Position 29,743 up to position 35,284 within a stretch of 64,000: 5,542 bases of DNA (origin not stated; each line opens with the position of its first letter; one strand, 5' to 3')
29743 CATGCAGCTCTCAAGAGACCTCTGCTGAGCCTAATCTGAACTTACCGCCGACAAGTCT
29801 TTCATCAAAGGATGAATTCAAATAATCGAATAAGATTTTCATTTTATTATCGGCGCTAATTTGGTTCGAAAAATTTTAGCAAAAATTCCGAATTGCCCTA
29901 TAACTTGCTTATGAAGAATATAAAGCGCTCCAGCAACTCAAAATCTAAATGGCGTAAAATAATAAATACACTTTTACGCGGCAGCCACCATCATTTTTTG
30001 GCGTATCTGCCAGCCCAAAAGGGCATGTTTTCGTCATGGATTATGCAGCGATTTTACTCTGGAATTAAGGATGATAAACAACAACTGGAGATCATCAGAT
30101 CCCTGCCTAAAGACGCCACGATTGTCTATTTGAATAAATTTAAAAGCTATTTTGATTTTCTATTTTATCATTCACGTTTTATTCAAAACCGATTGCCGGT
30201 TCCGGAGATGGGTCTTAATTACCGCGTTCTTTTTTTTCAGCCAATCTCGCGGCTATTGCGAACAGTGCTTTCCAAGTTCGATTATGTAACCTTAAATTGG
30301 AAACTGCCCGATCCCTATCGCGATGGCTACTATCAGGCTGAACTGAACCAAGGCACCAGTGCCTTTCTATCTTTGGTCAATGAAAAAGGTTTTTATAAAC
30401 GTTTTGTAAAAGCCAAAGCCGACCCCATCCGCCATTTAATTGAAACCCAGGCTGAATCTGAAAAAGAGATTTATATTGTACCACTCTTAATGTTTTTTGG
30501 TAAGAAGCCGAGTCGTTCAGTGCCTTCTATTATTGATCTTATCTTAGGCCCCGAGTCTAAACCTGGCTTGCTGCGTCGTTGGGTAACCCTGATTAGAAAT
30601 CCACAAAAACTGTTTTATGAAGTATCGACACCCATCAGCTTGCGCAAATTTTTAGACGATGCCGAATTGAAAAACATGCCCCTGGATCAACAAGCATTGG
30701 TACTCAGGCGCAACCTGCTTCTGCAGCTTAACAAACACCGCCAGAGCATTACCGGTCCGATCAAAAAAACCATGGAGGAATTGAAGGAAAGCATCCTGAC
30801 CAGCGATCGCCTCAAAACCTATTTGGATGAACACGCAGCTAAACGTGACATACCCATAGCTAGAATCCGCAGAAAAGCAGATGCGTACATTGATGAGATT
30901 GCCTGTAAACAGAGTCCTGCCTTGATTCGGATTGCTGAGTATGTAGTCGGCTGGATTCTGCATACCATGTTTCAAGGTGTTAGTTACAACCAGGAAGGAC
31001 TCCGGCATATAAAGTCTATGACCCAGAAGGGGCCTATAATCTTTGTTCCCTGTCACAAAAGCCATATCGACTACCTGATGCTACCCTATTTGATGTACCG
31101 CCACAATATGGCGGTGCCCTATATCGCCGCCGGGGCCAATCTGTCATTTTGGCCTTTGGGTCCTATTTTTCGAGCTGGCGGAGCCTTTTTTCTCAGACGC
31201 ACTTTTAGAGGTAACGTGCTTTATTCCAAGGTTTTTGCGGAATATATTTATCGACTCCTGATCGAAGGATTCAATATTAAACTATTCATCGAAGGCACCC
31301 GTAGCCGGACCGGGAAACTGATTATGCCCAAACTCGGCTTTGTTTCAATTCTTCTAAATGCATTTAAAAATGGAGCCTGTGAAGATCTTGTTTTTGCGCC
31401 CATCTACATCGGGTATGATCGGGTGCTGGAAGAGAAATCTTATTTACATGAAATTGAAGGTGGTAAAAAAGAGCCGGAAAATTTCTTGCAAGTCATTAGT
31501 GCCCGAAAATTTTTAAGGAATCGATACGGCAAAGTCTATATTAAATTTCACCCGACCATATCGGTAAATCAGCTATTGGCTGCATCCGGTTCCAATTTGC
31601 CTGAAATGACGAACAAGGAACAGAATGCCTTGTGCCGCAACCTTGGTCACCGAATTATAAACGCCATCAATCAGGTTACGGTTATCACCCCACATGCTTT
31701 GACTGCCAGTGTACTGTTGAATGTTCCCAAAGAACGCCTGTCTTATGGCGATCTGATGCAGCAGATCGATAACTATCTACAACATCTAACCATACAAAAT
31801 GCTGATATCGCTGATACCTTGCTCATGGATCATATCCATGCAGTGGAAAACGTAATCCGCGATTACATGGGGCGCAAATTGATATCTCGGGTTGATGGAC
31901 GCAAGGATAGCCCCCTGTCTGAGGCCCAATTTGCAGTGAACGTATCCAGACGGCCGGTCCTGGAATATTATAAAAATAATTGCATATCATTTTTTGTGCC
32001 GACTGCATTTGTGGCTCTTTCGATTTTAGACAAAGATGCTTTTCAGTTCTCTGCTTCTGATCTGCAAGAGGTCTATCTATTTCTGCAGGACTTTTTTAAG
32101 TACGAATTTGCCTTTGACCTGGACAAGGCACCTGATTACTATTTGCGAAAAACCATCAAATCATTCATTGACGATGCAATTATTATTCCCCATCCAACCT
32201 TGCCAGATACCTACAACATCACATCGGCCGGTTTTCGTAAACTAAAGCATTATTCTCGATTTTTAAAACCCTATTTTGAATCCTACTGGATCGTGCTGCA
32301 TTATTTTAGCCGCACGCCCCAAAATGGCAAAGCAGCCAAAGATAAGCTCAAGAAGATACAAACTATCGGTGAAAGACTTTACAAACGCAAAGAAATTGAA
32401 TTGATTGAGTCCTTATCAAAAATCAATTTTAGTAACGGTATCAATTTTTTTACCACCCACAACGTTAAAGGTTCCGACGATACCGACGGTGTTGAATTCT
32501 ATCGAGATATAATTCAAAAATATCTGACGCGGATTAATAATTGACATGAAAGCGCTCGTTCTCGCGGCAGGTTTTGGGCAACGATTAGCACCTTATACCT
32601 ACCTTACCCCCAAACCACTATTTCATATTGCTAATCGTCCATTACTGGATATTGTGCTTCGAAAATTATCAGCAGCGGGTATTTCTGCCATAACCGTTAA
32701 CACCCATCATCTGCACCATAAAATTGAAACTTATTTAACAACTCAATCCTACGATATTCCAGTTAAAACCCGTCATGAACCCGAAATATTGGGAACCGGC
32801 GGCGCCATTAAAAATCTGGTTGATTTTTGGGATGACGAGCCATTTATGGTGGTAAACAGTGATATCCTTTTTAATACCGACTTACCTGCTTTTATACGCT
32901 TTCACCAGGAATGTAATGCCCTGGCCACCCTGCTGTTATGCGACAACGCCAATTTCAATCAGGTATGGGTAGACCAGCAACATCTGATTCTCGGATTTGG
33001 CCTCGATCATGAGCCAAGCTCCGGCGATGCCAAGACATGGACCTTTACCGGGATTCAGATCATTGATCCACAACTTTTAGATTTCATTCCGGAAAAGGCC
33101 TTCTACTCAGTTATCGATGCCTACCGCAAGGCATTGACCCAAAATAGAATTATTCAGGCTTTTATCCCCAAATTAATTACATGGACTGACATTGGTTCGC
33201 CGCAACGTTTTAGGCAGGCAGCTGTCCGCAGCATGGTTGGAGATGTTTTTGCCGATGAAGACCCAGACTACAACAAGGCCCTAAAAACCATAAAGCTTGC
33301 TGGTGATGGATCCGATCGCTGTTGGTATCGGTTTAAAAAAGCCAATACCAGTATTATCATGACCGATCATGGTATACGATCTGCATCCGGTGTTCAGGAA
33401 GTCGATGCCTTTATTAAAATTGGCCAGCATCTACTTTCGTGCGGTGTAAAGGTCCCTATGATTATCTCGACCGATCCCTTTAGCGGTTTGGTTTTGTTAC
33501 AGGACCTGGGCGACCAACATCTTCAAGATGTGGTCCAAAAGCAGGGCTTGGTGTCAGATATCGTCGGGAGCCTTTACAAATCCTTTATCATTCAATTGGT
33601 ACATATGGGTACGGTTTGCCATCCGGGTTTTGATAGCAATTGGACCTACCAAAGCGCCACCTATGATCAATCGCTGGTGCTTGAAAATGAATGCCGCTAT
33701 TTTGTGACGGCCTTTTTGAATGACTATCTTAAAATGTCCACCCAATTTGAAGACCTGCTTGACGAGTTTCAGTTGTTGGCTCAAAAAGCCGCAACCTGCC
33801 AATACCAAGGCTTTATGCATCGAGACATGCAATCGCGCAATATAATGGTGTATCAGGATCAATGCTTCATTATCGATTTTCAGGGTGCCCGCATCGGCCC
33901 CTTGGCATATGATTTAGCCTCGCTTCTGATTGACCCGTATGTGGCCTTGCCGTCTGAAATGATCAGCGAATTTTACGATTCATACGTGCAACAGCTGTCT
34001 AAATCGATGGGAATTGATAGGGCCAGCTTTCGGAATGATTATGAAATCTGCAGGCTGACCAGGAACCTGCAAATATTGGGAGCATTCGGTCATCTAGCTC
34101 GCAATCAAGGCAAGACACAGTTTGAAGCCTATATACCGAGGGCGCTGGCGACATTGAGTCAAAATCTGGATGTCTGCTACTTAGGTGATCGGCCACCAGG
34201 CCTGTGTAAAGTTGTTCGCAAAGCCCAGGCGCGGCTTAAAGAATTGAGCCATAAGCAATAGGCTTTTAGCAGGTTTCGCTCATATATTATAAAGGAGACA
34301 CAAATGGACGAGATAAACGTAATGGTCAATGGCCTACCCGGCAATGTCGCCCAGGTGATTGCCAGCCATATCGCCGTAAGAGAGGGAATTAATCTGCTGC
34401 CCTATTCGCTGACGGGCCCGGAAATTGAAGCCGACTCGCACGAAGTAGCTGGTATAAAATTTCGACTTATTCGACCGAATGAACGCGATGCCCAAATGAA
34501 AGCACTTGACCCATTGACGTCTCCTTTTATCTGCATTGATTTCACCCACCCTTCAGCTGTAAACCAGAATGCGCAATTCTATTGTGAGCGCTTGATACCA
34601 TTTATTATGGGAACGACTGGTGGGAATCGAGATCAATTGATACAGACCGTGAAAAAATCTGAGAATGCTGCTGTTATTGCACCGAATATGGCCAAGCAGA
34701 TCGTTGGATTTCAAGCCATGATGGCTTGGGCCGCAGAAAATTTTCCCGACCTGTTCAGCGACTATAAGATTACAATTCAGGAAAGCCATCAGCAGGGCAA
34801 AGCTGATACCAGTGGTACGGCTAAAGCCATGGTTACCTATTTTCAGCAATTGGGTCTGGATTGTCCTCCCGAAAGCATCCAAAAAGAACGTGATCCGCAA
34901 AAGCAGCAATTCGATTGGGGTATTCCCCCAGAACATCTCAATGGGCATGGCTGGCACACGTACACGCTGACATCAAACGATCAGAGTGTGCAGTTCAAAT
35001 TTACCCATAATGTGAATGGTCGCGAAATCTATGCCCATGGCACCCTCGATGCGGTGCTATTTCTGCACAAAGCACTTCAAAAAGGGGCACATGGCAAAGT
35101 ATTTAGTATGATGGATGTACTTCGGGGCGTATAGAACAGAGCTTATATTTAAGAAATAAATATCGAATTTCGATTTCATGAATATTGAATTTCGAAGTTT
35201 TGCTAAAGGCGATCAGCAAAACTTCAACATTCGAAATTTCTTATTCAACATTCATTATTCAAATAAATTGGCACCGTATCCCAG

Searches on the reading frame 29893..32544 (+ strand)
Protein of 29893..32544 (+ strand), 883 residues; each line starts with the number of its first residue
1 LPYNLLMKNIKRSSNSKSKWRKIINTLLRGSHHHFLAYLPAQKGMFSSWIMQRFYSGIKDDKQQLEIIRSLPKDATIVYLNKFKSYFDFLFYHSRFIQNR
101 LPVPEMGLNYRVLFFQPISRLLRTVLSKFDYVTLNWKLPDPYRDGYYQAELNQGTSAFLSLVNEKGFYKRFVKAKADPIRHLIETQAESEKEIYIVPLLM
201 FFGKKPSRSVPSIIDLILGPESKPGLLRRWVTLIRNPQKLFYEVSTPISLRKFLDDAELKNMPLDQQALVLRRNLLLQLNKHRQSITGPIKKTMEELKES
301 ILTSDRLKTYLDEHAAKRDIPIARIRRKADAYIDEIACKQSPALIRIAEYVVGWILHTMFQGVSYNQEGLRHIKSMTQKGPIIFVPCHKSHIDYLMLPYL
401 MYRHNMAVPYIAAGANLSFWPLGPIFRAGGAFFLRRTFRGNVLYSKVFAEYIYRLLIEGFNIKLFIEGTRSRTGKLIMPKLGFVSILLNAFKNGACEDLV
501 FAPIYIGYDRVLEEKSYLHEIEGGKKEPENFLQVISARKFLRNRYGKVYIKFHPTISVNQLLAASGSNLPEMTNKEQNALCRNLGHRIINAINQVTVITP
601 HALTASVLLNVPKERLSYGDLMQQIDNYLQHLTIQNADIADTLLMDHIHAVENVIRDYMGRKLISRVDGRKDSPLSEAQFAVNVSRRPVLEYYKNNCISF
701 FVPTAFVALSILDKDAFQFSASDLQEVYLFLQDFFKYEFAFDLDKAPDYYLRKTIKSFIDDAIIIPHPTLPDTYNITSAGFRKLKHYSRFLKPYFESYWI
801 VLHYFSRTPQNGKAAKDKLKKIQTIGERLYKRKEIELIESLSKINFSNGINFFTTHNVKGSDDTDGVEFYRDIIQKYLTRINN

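Call 26: search_protein_families(library=ncbifam, proteins=[window:29893-32544:+], max_evalue=1e-12)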
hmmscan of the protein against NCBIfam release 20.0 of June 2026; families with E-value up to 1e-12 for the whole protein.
window:29893-32544:+ (883 aa): 4 families
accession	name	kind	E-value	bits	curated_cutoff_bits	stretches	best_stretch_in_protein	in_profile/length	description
NF003441.0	PRK04974.1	equivalog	4.4e-132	442.1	610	1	132-865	59-782/823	glycerol-3-phosphate 1-O-acyltransferase PlsB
TIGR03703.1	plsB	equivalog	4.4e-130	435.5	618.5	1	134-856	51-763/799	glycerol-3-phosphate 1-O-acyltransferase PlsB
NF002886.0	PRK03355.1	equivalog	1.6e-88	298.1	721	1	181-862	66-746/787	glycerol-3-phosphate 1-O-acyltransferase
NF008883.0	PRK11915.1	equivalog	7e-39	133.9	698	1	296-865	37-592/621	lysophospholipid acyltransferase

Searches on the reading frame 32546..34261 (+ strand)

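Call 26: search_protein_families(library=ncbifam, proteins=[window:32546-34261:+], max_evalue=1e-12)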
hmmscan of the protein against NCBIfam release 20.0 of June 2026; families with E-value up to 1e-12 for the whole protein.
window:32546-34261:+ (571 aa): 11 families
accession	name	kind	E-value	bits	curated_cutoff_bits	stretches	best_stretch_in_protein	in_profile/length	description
NF045761.1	NAMPUrTaseMurU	equivalog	8.6e-37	127.2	250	1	1-225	1-223/226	N-acetylmuramate alpha-1-phosphate uridylyltransferase MurU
NF052502.1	man1P_GTase_Rv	exception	3.8e-26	91.8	440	1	2-227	2-228/352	mannose-1-phosphate guanylyltransferase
NF045759.1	NamurgluKinAmgK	equivalog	8.2e-26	90.9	550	1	252-538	26-303/324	N-acetylmuramate/N-acetylglucosamine kinase AmgK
NF045698.1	MurGlcNAcKinAmgK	equivalog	4.7e-23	82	500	1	285-543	80-340/360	N-acetylmuramate/N-acetylglucosamine kinase AmgK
TIGR03992.1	Arch_glmU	subfamily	2.5e-22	79.3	292.1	1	1-220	1-218/393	bifunctional sugar-1-phosphate nucleotidylyltransferase/acetyltransferase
NF045697.1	MurNAcPUrMurU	equivalog_domain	5.4e-20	71.8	370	1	4-228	1-227/229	N-acetylmuramate alpha-1-phosphate uridylyltransferase MurU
NF049965.1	GlMnHpPGnyltfHddC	equivalog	1e-18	67.8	300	1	1-197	1-191/221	D-glycero-D-manno-heptose 1-phosphate guanosyltransferase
TIGR01208.1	rmlA_long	equivalog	5.3e-18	65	320.25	1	2-137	1-138/353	glucose-1-phosphate thymidylyltransferase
NF041313.1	UDPGP_AglF_Halo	equivalog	5.6e-18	65.2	400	1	1-132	1-131/234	UTP--glucose-1-phosphate uridylyltransferase AglF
NF041173.1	Sug_nt_acttase_Thmprot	equivalog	1.8e-13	50.2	600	1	1-220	1-218/405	bifunctional sugar-1-phosphate nucleotidylyltransferase/acetyltransferase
TIGR02623.1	G1P_cyt_trans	equivalog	5.6e-13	48.9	300.25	0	1-64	1-64/255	glucose-1-phosphate cytidylyltransferase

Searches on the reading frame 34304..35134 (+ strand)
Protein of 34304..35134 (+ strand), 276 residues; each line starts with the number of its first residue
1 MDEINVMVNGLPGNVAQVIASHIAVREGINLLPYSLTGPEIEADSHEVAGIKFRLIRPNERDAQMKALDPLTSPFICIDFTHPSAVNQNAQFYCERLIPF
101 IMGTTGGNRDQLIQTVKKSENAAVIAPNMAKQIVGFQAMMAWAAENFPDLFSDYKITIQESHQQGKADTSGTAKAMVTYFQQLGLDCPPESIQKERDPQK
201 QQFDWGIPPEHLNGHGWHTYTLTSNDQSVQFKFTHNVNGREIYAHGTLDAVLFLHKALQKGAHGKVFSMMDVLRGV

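Call 29: search_protein_families(library=ncbifam, proteins=[window:34304-35134:+], max_evalue=1e-15)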
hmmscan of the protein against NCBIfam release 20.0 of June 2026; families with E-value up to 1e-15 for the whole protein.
window:34304-35134:+ (276 aa): 2 families
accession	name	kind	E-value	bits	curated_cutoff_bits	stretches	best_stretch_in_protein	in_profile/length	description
TIGR02130.1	dapB_plant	equivalog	3.5e-95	318.2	294.55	1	4-274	1-270/275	dihydrodipicolinate reductase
TIGR00036.1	dapB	equivalog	9.3e-19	68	122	1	4-273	2-269/270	4-hydroxy-tetrahydrodipicolinate reductase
